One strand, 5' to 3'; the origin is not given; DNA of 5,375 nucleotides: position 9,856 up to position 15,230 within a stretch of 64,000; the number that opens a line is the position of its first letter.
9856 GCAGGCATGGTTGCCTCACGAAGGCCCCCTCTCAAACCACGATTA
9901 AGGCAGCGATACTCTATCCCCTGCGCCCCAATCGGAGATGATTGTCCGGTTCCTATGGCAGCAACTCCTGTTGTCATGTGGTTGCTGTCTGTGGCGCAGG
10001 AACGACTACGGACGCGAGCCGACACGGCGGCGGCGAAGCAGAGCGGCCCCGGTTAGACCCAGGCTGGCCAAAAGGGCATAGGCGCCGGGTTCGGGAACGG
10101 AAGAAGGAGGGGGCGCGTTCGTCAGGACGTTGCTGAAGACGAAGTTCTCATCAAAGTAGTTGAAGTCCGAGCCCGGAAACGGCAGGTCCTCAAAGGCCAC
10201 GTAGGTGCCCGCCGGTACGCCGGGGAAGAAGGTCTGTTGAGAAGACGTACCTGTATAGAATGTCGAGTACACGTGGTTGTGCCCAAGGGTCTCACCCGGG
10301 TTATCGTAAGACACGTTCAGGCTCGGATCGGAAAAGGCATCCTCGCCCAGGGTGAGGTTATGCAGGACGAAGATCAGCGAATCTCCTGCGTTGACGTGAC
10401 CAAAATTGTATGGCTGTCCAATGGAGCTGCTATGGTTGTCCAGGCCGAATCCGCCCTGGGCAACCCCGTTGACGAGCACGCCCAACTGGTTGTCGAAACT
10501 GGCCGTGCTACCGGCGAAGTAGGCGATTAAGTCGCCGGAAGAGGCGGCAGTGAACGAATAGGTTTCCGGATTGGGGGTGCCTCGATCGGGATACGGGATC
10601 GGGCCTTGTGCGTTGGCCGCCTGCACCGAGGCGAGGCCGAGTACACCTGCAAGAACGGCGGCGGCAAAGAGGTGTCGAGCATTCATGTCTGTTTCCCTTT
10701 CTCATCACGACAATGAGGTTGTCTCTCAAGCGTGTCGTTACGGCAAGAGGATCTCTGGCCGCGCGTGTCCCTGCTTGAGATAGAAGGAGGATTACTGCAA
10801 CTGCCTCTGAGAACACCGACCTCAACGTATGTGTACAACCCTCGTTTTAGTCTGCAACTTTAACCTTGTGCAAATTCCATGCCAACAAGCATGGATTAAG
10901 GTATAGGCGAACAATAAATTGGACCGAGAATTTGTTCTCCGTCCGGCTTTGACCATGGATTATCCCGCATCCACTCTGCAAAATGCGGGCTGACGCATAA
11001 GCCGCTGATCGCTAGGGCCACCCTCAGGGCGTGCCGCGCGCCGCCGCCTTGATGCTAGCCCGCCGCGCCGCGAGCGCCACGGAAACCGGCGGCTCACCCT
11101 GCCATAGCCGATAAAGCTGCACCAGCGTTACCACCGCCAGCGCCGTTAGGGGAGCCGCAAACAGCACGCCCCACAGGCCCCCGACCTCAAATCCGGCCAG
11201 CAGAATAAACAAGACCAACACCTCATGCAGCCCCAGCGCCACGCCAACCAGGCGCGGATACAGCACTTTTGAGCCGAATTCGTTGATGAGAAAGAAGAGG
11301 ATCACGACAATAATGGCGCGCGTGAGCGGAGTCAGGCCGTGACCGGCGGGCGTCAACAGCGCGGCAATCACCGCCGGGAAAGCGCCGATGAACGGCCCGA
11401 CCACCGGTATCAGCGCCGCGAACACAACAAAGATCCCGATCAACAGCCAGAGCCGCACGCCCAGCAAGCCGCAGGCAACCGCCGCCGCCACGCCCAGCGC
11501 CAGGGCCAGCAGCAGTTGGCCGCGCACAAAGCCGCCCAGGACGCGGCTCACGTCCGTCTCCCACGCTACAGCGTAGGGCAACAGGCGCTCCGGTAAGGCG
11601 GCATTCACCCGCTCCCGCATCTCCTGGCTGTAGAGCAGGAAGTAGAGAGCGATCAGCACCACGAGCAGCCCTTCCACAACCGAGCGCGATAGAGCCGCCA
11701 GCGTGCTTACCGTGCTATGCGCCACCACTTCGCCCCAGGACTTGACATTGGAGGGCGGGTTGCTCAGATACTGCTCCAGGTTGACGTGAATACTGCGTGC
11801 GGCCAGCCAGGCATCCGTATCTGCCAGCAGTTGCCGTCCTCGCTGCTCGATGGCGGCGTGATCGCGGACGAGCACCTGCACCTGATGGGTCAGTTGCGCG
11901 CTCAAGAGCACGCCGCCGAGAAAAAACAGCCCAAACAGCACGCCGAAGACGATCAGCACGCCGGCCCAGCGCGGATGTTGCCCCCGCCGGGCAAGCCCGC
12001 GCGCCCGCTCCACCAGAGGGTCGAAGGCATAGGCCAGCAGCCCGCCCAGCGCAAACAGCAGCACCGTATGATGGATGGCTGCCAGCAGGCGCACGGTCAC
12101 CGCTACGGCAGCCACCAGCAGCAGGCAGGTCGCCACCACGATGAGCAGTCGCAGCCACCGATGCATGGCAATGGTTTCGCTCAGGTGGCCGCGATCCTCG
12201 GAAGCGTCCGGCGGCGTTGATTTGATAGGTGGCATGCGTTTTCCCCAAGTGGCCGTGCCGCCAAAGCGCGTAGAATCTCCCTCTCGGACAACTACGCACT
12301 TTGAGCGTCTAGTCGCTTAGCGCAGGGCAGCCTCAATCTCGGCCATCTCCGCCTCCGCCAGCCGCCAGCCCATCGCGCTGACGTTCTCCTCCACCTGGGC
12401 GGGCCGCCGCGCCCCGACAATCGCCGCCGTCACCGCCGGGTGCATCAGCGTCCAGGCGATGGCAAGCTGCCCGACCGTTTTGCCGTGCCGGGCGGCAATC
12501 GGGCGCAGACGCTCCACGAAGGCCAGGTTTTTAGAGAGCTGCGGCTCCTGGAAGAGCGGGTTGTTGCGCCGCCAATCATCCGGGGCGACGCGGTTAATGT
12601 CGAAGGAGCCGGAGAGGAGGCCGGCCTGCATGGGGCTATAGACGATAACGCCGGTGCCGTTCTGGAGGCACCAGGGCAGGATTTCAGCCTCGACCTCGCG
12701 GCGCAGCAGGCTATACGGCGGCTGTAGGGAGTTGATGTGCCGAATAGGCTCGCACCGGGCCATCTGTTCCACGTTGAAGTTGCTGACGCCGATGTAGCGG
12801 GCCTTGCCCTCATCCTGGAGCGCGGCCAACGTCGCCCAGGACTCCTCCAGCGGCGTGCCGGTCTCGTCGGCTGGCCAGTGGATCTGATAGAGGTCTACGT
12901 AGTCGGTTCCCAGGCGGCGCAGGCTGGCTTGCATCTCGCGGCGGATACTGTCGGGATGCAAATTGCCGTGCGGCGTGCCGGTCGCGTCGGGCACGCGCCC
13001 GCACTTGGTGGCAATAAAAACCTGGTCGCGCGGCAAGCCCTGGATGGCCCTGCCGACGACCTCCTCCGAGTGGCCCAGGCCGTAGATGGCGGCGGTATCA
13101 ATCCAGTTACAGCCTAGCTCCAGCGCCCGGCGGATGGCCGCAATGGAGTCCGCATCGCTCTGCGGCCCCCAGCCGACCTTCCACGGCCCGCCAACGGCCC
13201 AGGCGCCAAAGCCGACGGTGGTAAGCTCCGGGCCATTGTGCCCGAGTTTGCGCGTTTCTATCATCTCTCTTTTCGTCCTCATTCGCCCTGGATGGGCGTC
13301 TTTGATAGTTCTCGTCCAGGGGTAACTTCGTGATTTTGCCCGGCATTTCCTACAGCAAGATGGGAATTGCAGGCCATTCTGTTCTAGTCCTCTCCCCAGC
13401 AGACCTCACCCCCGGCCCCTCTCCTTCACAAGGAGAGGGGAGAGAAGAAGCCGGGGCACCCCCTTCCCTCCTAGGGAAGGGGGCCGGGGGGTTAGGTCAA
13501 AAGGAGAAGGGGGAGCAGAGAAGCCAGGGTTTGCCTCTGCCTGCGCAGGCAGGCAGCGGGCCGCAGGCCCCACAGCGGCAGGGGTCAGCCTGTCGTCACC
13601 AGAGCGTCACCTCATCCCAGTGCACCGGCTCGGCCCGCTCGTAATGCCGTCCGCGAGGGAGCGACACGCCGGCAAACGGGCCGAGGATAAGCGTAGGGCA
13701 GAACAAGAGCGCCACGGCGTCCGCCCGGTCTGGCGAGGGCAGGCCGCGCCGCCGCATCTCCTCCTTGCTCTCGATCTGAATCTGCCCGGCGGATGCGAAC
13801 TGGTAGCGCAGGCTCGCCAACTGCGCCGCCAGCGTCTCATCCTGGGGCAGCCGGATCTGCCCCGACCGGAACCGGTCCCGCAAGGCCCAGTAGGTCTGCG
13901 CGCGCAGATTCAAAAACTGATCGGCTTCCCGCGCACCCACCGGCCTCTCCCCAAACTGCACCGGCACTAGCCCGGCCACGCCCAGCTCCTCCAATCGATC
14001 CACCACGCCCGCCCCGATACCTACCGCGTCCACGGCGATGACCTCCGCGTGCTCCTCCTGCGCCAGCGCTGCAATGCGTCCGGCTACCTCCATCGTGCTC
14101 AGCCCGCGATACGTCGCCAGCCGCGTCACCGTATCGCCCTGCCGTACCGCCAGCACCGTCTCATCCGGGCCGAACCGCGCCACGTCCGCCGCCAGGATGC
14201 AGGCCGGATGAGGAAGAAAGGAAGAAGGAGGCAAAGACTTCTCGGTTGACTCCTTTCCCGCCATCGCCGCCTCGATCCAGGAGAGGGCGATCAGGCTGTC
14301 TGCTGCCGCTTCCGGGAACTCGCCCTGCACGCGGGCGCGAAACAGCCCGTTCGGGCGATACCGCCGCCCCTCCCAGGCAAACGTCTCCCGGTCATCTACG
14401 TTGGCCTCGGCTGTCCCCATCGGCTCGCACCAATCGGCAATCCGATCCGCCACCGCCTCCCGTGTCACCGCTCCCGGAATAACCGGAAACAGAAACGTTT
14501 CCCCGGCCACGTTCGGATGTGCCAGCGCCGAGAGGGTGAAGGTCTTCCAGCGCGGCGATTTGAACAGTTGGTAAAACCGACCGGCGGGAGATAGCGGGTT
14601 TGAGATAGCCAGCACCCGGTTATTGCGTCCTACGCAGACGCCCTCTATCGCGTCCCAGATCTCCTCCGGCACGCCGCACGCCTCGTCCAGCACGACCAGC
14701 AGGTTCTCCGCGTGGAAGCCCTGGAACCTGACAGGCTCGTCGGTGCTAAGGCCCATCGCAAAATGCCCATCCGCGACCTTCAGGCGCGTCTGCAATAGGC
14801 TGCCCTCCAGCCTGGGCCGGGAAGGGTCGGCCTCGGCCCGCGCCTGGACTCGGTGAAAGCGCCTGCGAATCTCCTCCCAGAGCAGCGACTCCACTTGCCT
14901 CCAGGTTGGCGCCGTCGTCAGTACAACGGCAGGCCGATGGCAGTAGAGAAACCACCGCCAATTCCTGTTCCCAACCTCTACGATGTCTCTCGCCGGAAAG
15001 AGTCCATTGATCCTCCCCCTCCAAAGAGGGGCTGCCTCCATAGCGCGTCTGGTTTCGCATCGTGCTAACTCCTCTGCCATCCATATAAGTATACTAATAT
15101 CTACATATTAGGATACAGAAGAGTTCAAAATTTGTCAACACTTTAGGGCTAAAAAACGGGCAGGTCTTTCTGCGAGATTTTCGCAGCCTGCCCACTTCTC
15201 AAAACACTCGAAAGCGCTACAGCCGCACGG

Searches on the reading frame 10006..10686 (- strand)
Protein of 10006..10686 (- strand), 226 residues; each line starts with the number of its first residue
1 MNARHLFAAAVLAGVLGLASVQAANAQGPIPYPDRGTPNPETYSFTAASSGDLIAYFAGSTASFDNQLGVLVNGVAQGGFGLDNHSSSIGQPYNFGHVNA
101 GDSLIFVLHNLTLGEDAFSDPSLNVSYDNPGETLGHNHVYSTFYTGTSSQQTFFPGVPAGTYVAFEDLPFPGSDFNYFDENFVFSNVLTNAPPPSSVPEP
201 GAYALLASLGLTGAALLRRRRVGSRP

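Call 3: search_protein_families(library=pfam, proteins=[window:10006-10686:-], max_evalue=0.01)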
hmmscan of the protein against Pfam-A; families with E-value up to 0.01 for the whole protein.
window:10006-10686:- (226 aa): 1 family
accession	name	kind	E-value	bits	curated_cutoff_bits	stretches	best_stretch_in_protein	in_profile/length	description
PF07589.16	PEP-CTERM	-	0.0009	19.7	20.7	1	196-220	1-24/24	PEP-CTERM motif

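Call 4: search_protein_families(library=ncbifam, proteins=[window:10006-10686:-], max_evalue=0.01)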
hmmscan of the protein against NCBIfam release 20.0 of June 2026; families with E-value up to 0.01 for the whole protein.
window:10006-10686:- (226 aa): 5 families
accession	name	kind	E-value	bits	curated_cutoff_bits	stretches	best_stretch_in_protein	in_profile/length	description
NF041927.1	Xrt_dep_XDP1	equivalog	0.0001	22.4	125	1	190-221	212-242/242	exosortase-dependent surface protein XDP1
TIGR02595.1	PEP_CTERM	domain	0.00032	21.3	16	1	197-221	1-23/24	PEP-CTERM sorting domain-containing protein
NF038120.1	PEP_CTERM_QFxxD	subfamily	0.00069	19.5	80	0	181-220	182-213/215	NF038120 family PEP-CTERM protein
NF038129.1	PEP_NF038129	equivalog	0.0052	16.6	65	0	159-221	138-194/194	NF038129 family PEP-CTERM protein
NF038125.1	PEP_CTERM_THxN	subfamily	0.0054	16.3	85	1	184-221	213-246/246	THxN family PEP-CTERM protein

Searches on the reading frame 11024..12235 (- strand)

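Call 3: search_protein_families(library=pfam, proteins=[window:11024-12235:-], max_evalue=0.01)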
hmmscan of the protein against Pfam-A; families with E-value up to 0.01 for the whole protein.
window:11024-12235:- (403 aa): 1 family
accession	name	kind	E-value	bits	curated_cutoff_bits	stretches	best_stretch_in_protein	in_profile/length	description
PF01594.21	AI-2E_transport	-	2.7e-46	158.7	34.3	1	39-371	3-323/327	AI-2E family transporter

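Call 4: search_protein_families(library=ncbifam, proteins=[window:11024-12235:-], max_evalue=0.01)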
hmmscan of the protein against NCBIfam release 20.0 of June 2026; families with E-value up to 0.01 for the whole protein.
window:11024-12235:- (403 aa): 3 families
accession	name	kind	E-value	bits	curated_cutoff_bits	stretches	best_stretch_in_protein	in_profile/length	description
NF045801.1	efflux_ABUW_0982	equivalog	2.2e-25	89.4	675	1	38-374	9-343/392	chloramphenicol efflux transporter CxpE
TIGR02872.1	spore_ytvI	equivalog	1.2e-20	74.2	198.15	1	38-371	3-335/341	sporulation integral membrane protein YtvI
NF008930.0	PRK12287.1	subfamily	1.7e-09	37.8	318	1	32-373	5-327/344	AI-2E family transporter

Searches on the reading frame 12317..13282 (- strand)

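Call 47: search_protein_families(library=pfam, proteins=[window:12317-13282:-], max_evalue=0.001)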
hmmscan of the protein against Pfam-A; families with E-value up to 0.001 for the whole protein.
window:12317-13282:- (321 aa): 1 family
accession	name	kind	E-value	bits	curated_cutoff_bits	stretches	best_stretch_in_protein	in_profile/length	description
PF00248.27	Aldo_ket_red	-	2.7e-82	276.6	24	1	23-319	2-289/291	Aldo/keto reductase family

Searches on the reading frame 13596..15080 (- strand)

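Call 47: search_protein_families(library=pfam, proteins=[window:13596-15080:-], max_evalue=0.001)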
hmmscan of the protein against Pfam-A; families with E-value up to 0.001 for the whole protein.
window:13596-15080:- (494 aa): 1 family
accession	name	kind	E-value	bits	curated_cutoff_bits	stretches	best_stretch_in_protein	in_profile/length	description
PF03237.21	Terminase_6N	-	0.00042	20.5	22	1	109-270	80-214/215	Terminase large subunit, T4likevirus-type, N-terminal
